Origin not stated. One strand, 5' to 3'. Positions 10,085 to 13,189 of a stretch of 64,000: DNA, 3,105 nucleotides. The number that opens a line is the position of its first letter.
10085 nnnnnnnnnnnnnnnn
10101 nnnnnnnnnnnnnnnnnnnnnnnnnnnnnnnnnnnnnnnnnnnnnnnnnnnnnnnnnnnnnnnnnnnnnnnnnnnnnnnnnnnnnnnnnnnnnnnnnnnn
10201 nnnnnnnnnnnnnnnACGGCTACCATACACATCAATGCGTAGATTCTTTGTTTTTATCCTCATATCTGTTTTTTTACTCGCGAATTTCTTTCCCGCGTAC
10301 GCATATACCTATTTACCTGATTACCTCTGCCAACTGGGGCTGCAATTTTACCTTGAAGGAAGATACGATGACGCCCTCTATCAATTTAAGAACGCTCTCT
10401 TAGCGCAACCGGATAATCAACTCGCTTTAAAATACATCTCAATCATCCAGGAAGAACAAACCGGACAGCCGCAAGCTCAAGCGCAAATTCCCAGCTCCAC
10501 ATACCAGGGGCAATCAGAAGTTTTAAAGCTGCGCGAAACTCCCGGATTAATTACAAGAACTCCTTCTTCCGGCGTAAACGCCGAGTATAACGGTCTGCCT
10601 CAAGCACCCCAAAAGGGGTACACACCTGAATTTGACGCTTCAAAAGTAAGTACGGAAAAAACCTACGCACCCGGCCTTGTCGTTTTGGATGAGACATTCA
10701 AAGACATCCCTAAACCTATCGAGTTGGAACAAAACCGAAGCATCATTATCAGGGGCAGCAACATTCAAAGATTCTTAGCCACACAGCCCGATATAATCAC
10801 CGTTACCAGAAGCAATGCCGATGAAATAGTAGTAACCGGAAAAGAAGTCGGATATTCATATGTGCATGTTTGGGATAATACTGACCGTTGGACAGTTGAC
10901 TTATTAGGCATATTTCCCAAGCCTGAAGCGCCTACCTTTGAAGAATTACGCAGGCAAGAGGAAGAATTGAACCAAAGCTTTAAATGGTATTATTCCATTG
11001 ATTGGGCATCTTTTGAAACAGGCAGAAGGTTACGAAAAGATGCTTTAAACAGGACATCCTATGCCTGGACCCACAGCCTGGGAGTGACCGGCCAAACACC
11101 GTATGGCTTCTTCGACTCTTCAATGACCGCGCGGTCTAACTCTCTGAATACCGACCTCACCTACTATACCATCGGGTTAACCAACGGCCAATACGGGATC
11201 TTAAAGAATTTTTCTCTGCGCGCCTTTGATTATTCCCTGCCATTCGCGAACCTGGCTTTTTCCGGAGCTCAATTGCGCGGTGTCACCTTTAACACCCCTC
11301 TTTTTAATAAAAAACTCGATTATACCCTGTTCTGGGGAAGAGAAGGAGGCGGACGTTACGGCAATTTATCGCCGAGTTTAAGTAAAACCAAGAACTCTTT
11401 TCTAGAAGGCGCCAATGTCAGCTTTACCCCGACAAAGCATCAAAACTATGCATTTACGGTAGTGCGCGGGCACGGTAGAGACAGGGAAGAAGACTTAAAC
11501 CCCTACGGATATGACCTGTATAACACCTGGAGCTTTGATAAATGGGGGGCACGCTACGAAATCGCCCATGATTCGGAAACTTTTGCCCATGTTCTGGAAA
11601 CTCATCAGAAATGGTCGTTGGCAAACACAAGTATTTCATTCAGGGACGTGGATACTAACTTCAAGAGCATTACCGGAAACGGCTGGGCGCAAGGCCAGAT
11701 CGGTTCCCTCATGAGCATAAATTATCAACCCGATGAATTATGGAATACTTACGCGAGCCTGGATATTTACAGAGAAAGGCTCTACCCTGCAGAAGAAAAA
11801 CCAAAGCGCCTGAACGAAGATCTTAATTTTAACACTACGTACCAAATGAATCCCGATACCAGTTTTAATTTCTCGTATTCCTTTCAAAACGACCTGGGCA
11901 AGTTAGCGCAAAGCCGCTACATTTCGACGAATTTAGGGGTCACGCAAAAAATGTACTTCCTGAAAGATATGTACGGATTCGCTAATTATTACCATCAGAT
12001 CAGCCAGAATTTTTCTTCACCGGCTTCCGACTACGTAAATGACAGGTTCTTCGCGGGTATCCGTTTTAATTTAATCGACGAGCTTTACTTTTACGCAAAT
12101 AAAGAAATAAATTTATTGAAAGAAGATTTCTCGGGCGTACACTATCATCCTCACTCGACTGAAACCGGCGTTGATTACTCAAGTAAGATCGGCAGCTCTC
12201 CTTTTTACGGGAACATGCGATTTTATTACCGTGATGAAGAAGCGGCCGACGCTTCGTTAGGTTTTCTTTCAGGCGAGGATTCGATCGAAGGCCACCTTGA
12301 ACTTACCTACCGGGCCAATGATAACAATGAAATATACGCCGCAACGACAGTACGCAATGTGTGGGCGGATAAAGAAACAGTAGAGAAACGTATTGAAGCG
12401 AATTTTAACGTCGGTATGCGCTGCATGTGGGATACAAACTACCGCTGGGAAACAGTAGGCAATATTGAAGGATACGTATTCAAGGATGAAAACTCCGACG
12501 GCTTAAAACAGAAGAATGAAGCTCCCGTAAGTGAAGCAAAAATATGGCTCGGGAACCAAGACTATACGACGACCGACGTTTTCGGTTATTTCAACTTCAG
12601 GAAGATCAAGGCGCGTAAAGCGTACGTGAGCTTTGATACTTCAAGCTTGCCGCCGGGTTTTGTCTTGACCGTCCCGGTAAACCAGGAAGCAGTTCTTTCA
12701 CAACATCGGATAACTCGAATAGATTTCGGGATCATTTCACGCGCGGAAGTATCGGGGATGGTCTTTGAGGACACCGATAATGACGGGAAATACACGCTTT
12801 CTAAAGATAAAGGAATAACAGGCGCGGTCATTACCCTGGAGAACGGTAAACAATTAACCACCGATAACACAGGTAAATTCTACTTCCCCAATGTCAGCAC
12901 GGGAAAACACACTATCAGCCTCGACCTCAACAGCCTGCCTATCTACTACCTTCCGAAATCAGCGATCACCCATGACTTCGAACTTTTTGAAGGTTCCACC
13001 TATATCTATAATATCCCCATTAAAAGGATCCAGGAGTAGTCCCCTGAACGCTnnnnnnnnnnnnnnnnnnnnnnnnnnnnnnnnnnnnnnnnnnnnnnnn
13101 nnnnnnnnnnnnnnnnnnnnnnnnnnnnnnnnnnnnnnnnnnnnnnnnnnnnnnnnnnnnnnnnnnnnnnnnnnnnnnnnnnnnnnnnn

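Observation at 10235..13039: Outer-membrane protein with TPR + secretin-N-like + beta-barrel + 2x Cna-B domains (candidate new pore/usher analogue)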

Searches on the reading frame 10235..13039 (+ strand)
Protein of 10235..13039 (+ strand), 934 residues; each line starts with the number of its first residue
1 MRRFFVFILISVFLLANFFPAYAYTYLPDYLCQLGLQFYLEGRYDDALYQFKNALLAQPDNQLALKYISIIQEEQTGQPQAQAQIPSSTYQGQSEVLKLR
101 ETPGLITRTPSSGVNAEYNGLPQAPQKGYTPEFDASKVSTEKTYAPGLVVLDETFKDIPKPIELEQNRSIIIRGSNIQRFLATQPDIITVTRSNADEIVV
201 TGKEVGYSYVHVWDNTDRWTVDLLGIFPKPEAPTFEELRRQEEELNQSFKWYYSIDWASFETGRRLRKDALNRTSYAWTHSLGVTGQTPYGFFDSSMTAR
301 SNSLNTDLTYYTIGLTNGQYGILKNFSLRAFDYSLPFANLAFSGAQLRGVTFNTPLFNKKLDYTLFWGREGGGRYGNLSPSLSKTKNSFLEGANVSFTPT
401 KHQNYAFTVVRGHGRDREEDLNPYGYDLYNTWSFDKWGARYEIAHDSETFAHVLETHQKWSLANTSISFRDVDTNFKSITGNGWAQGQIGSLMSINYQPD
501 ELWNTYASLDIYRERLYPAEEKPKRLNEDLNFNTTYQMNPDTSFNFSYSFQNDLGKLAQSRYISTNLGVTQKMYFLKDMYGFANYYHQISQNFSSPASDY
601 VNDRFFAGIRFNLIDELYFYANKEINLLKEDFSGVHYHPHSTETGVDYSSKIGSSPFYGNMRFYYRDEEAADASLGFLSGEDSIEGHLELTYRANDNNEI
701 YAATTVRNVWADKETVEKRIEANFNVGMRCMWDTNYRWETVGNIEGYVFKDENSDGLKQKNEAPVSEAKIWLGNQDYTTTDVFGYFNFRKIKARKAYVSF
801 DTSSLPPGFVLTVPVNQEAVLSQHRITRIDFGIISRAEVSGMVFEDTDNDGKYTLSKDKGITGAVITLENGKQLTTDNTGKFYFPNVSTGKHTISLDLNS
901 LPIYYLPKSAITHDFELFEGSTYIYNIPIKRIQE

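Call 5: search_protein_families(library=pfam, proteins=[window:10235-13039:+], max_evalue=1)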
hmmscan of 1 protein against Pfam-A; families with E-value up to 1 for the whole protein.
window:10235-13039:+ (934 aa): 11 families
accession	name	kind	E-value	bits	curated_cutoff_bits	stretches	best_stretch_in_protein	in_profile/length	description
PF17210.9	SdrD_B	-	6.3e-14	52.6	29.7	2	744-812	3-73/112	SdrD B-like domain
PF13620.12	CarboxypepD_reg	-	2.2e-08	34.8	32.3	2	857-895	10-53/82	Carboxypeptidase regulatory-like domain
PF13629.12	T2SS-T3SS_pil_N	-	2.5e-06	27.6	23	1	161-218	4-62/72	Pilus formation protein N terminal region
PF13715.12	CarbopepD_reg_2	-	1.1e-05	25.8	32.2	2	857-896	10-50/88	CarboxypepD_reg-like domain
PF07719.23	TPR_2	-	0.0012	19.2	27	1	28-61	1-34/34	Tetratricopeptide repeat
PF00515.34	TPR_1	-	0.0022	18.2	27.8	1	29-61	2-34/34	Tetratricopeptide repeat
PF20598.4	DUF6795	-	0.0059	17.3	27.4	0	872-889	31-48/103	Domain of unknown function (DUF6795)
PF17802.7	SpaA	-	0.015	15.9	23.1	1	856-894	11-56/91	Prealbumin-like fold domain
PF13414.12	TPR_11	-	0.085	13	26.8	1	35-61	1-27/42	TPR repeat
PF16371.11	MetallophosN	-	0.12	13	35.6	0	841-887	18-66/77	N terminal of Calcineurin-like phosphoesterase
PF14559.12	TPR_19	-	0.23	12.3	25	1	41-65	4-28/68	Tetratricopeptide repeat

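Call 6: search_protein_families(library=ncbifam, proteins=[window:10235-13039:+], max_evalue=1)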
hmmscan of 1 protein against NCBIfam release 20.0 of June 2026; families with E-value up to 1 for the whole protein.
window:10235-13039:+ (934 aa): 1 family
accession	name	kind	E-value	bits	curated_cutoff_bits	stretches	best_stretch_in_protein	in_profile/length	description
TIGR02521.1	type_IV_pilW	equivalog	0.035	13.7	154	1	32-82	35-85/234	type IV pilus biogenesis/stability protein PilW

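Call 9: find_homologous_proteins(query=window:10235-13039:+)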
Query window:10235-13039:+ (934 aa): 177 proteins with E <= 0.001 among 8000 candidates; the best 120 are listed.
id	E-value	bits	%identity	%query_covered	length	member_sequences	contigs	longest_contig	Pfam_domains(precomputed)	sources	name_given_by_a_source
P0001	0.0e+0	2165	100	100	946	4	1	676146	PF13715.13,PF13629.13,PF13620.13,PF17210.10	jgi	-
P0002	0.0e+0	1899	86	100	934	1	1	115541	PF13715.13,PF13629.13,PF13620.13,PF17210.10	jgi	jgi:hypothetical protein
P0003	0.0e+0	1766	80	100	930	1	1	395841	PF13629.13,PF13620.13,PF17210.10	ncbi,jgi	ncbi:MAG: pilus assembly protein N-terminal domain-containing protein [Candidatus Omnitrophota bacte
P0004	0.0e+0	1245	58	99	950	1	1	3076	PF13715.13,PF00515.35,PF13629.13,PF13620.13,PF17210.10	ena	-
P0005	0.0e+0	1131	52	100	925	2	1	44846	PF13629.13,PF17210.10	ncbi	-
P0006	0.0e+0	1118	53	97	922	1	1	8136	PF13414.13,PF00515.35,PF13629.13,PF17210.10,PF07719.24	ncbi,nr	ncbi:MAG: pilus assembly protein N-terminal domain-containing protein [Candidatus Omnitrophica bacte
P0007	0.0e+0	1108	51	100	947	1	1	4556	PF13414.13,PF00515.35,PF13629.13,PF17210.10,PF07719.24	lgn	-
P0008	0.0e+0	1090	52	99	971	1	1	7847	PF13715.13,PF13629.13,PF17210.10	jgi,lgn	jgi:hypothetical protein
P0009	0.0e+0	1085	51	99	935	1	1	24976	PF13629.13,PF17210.10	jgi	jgi:hypothetical protein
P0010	0.0e+0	1079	51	99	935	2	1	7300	PF13629.13,PF17210.10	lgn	-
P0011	0.0e+0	1075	52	99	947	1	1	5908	PF13629.13,PF17210.10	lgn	-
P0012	0.0e+0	1064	50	99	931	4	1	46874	PF13629.13,PF17210.10,PF07719.24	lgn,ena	-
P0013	0.0e+0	1057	49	100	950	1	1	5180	PF13715.13,PF13629.13,PF17210.10,PF07719.24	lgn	-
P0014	0.0e+0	1050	50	98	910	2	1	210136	PF13629.13,PF17210.10,PF07719.24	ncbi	-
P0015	0.0e+0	1050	50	100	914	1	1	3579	PF13629.13,PF17210.10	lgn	-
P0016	0.0e+0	1047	49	100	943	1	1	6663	PF13715.13,PF13629.13,PF13620.13,PF17210.10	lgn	-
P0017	0.0e+0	1046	49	100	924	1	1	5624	PF13715.13,PF13629.13,PF17210.10,PF07719.24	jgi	-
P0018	0.0e+0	1041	51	97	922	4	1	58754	PF13715.13,PF13414.13,PF17210.10,PF07719.24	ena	-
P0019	0.0e+0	1040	51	97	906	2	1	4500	PF13715.13,PF00515.35,PF13629.13,PF13620.13,PF17210.10,PF07719.24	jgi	-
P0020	0.0e+0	1040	49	100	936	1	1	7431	PF13629.13,PF17210.10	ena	-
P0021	0.0e+0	1035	49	100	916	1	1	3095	PF13629.13,PF17210.10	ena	-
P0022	0.0e+0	1034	50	97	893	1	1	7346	PF13715.13,PF13629.13,PF17210.10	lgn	-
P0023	0.0e+0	1034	49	100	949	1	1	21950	PF13715.13,PF00515.35,PF13629.13,PF17210.10,PF07719.24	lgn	-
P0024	0.0e+0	1032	50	99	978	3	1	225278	PF13629.13,PF17210.10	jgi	-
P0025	0.0e+0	1032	47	100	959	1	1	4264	PF13629.13,PF17210.10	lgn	-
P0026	0.0e+0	1027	49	99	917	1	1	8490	PF13715.13,PF13414.13,PF13629.13,PF13620.13,PF17210.10,PF07719.24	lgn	-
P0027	0.0e+0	1026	50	100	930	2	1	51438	PF13715.13,PF13414.13,PF00515.35,PF13629.13,PF17210.10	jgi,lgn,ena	-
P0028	0.0e+0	1025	49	100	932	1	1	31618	PF13715.13,PF13629.13,PF17210.10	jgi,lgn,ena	-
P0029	0.0e+0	1015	48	98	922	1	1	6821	PF13715.13,PF00515.35,PF13629.13,PF13620.13,PF17210.10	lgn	-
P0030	2.5e-298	1010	48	100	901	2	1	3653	PF13715.13,PF13629.13,PF13620.13,PF17210.10,PF07719.24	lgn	-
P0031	6.4e-298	1009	49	98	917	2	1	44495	PF13629.13,PF17210.10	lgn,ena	-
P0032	6.5e-298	1009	49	100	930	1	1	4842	PF13715.13,PF13629.13,PF13620.13,PF17210.10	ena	-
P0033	7.0e-297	1006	46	97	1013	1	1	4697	PF13715.13,PF13414.13,PF13371.13,PF00515.35,PF13629.13,PF13424.13,PF13432.13,PF13620.13,PF17210.10,PF07719.24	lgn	-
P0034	7.8e-297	1006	47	99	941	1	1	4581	PF13629.13,PF17210.10,PF07719.24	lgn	-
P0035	9.6e-295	999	47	100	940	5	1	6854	PF13715.13,PF13629.13,PF13620.13,PF17210.10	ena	-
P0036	7.0e-294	996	48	99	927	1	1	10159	PF13629.13,PF17210.10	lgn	-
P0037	1.0e-292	992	48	100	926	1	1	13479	PF13629.13,PF13620.13,PF17210.10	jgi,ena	-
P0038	1.6e-292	991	47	100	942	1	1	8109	PF13715.13,PF13629.13,PF17210.10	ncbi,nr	ncbi:MAG: pilus assembly protein N-terminal domain-containing protein [Candidatus Omnitrophica bacte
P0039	3.3e-291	987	47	93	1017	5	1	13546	PF13715.13,PF13629.13,PF17210.10,PF07719.24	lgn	-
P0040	3.9e-291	987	45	100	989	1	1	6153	PF13629.13,PF17210.10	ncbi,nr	ncbi:MAG: pilus assembly protein N-terminal domain-containing protein [Candidatus Omnitrophica bacte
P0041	2.7e-290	984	47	100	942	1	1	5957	PF13715.13,PF13629.13,PF13620.13,PF17210.10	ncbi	-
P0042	1.6e-289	981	45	100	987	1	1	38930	PF13629.13,PF13620.13,PF17210.10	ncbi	-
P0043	6.0e-289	979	47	100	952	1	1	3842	PF13715.13,PF13629.13,PF16371.13,PF13620.13,PF17210.10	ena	-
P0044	3.1e-288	977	47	97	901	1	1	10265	PF13715.13,PF17210.10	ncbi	-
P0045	6.1e-288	976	46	100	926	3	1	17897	PF13715.13,PF13629.13,PF13620.13,PF17210.10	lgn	-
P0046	1.3e-287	975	47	99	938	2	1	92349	PF13414.13,PF13629.13,PF17210.10,PF07719.24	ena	-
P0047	3.1e-287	974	47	100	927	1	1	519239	PF13715.13,PF13629.13,PF17210.10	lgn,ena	-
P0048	5.7e-287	973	44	100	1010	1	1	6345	PF13715.13,PF13629.13,PF17210.10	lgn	-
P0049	4.3e-286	970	47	100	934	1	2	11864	PF13629.13,PF17210.10,PF07719.24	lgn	-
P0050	2.4e-285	968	46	100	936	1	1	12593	PF13715.13,PF00515.35,PF13629.13,PF17210.10,PF07719.24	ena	-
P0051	3.0e-285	967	46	100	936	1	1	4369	PF13629.13,PF13620.13,PF17210.10,PF07719.24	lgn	-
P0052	4.7e-285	967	47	100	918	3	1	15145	PF13629.13,PF13620.13,PF17210.10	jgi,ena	-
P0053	1.5e-284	965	47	100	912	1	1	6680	PF13414.13,PF13629.13,PF13620.13,PF17210.10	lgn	-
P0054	3.0e-284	964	47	98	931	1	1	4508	PF13629.13,PF17210.10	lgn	-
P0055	7.7e-284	962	45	100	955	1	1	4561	PF13715.13,PF13414.13,PF13629.13,PF17210.10,PF07719.24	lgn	-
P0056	7.8e-284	962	46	100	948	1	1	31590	PF13629.13,PF17210.10,PF07719.24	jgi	jgi:tetratricopeptide (TPR) repeat protein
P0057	3.3e-283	960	47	98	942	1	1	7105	PF13715.13,PF13629.13,PF13620.13,PF17210.10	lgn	-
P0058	4.3e-283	960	46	94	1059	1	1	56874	PF13629.13,PF17210.10,PF07719.24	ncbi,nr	ncbi:MAG: pilus assembly protein N-terminal domain-containing protein [Candidatus Omnitrophica bacte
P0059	1.3e-281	955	46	100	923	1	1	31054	PF13629.13,PF17210.10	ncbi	ncbi:MAG: SdrD B-like domain-containing protein [Candidatus Omnitrophota bacterium]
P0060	1.3e-280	952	45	100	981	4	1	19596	PF13715.13,PF13629.13,PF13620.13,PF17210.10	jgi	-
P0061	1.6e-279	948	46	100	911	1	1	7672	PF13715.13,PF13620.13,PF17210.10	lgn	-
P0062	1.4e-278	945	46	100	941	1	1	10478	PF00515.35,PF13629.13,PF17210.10,PF07719.24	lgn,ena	-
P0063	2.2e-278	944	45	100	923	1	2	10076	PF13715.13,PF13629.13,PF13620.13,PF17210.10,PF07719.24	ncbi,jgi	ncbi:MAG: SdrD B-like domain-containing protein [Candidatus Omnitrophota bacterium]|jgi:hypothetical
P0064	3.3e-278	944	46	100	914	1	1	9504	PF13715.13,PF13629.13,PF17210.10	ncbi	-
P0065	4.7e-278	943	45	100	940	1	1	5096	PF13629.13,PF17210.10,PF07719.24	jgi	jgi:tetratricopeptide (TPR) repeat protein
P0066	1.6e-277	942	44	100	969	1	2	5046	PF13629.13,PF17210.10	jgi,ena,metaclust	metaclust:\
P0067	2.2e-277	941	51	84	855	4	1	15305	PF13715.13,PF13629.13,PF17210.10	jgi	jgi:hypothetical protein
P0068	2.4e-277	941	46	98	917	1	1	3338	PF17210.10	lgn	-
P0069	2.5e-277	941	44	100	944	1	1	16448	PF00515.35,PF13629.13,PF17210.10,PF07719.24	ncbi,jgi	-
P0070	9.0e-277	939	46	100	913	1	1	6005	PF13629.13,PF17210.10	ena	-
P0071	9.9e-277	939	46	100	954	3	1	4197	PF13629.13,PF17210.10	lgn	-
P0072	1.1e-276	939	46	100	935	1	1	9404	PF13715.13,PF13629.13,PF13620.13,PF17210.10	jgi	jgi:hypothetical protein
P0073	1.3e-276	939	46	97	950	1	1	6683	PF13629.13,PF13620.13,PF17210.10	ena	-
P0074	3.5e-276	937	46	99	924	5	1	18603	PF13629.13,PF17210.10,PF07719.24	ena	-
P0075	3.9e-276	937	45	100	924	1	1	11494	PF13629.13,PF17210.10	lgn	-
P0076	5.0e-276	937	45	98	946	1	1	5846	PF13715.13,PF13629.13,PF17210.10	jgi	jgi:hypothetical protein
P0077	1.4e-275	935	45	100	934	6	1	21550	PF13715.13,PF13414.13,PF00515.35,PF13629.13,PF13620.13,PF17210.10,PF07719.24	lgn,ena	-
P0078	6.8e-275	933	44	100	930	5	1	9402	PF13715.13,PF00515.35,PF13629.13,PF17210.10,PF07719.24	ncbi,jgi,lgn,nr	ncbi:MAG: hypothetical protein FJZ08_03980 [Candidatus Omnitrophica bacterium]|nr:hypothetical prote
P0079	7.5e-275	933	45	99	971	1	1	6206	PF13715.13,PF13629.13,PF13620.13,PF17210.10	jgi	-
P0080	9.0e-275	932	50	85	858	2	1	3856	PF13715.13,PF13629.13,PF17210.10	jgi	jgi:hypothetical protein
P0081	1.3e-274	932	46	100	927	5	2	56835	PF13715.13,PF13629.13,PF17210.10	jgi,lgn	jgi:hypothetical protein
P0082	1.4e-274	932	43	100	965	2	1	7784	PF00515.35,PF13629.13,PF17210.10,PF07719.24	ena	-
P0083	4.5e-274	930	45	100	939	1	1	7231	PF13629.13,PF17210.10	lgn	-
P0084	1.2e-272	925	45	100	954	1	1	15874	PF13715.13,PF13629.13,PF17210.10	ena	-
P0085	1.8e-272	925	44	100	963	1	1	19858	PF13629.13,PF13620.13,PF17210.10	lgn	-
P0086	3.4e-272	924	44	100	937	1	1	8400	PF13715.13,PF13414.13,PF13629.13,PF17210.10,PF07719.24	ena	-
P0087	6.3e-272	923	44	100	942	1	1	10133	PF13629.13,PF17210.10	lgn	-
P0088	8.1e-272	923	45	100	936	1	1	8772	PF13629.13,PF13620.13,PF17210.10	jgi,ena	-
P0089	1.6e-271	922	45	100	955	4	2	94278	PF13629.13,PF17210.10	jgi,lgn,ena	jgi:hypothetical protein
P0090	2.4e-271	921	44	100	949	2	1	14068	PF13715.13,PF13629.13,PF17210.10,PF07719.24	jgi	-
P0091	3.1e-270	917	43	100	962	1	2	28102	PF13715.13,PF13629.13,PF13620.13,PF17210.10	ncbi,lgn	-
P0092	3.7e-270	917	45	98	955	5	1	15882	PF13629.13,PF17210.10,PF07719.24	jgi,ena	-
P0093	5.8e-270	917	45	97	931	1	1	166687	PF13620.13,PF17210.10,PF07719.24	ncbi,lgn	-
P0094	9.2e-270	916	45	100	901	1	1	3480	PF13629.13,PF13620.13,PF17210.10,PF07719.24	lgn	-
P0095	4.2e-269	914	46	98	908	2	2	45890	PF13715.13,PF00515.35,PF13629.13,PF17210.10,PF07719.24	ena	-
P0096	5.0e-269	913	45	98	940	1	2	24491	PF13629.13,PF13620.13,PF17210.10,PF07719.24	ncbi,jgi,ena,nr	ncbi:MAG: hypothetical protein DRP74_02940 [Candidatus Omnitrophota bacterium]|nr:MAG: hypothetical 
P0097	1.1e-267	909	46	100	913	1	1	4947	PF13629.13,PF17210.10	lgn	-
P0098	5.7e-267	907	45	100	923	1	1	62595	PF13715.13,PF13629.13,PF13620.13,PF17210.10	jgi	jgi:hypothetical protein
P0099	8.3e-267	906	45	100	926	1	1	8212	PF13715.13,PF13629.13,PF17210.10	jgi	-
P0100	1.8e-266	905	45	98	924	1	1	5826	PF13629.13,PF17210.10,PF07719.24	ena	-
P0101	1.6e-265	902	44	100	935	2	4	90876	PF13629.13,PF17210.10,PF07719.24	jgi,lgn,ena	-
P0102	2.2e-265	901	48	87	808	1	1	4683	PF13629.13,PF17210.10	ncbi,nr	ncbi:MAG: pilus assembly protein N-terminal domain-containing protein, partial [Candidatus Omnitroph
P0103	5.5e-265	900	44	98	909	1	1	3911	PF13629.13,PF13620.13,PF17210.10,PF07719.24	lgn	-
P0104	7.8e-263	893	44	100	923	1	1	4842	PF13629.13,PF17210.10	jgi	jgi:hypothetical protein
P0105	8.2e-263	893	43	99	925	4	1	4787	PF13629.13,PF13620.13,PF17210.10,PF07719.24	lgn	-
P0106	2.1e-262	892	47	91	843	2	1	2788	PF13629.13,PF17210.10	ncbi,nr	ncbi:MAG: pilus assembly protein N-terminal domain-containing protein, partial [Candidatus Omnitroph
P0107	7.4e-262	890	45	97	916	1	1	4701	PF13629.13,PF17210.10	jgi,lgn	jgi:hypothetical protein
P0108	9.5e-262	889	44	100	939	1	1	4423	PF13629.13,PF17210.10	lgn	-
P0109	4.0e-261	887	43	100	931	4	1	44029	PF00515.35,PF13629.13,PF16371.13,PF13620.13,PF17210.10,PF07719.24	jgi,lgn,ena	-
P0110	7.6e-259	880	43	100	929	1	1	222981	PF13629.13,PF17210.10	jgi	-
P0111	3.5e-258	878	43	100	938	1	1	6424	PF13629.13,PF17210.10,PF07719.24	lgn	-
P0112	5.6e-258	877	44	97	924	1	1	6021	PF13715.13,PF13629.13,PF17210.10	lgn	-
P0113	1.1e-256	873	45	84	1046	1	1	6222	PF13629.13,PF17210.10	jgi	jgi:hypothetical protein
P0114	1.5e-255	869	43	100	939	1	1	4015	PF13629.13,PF17210.10,PF07719.24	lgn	-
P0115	1.9e-255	869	41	100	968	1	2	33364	PF13629.13,PF13620.13,PF17210.10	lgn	-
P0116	2.0e-255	868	43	99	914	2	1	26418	PF17210.10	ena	-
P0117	4.8e-255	867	41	100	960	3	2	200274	PF13629.13,PF13620.13,PF17210.10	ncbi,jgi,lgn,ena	-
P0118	1.2e-254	866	46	86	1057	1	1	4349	PF13629.13,PF17210.10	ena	-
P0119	3.3e-254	864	45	84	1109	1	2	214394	PF13715.13,PF13629.13,PF13620.13,PF17210.10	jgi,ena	-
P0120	1.4e-253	862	42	100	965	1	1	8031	PF13629.13,PF17210.10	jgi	-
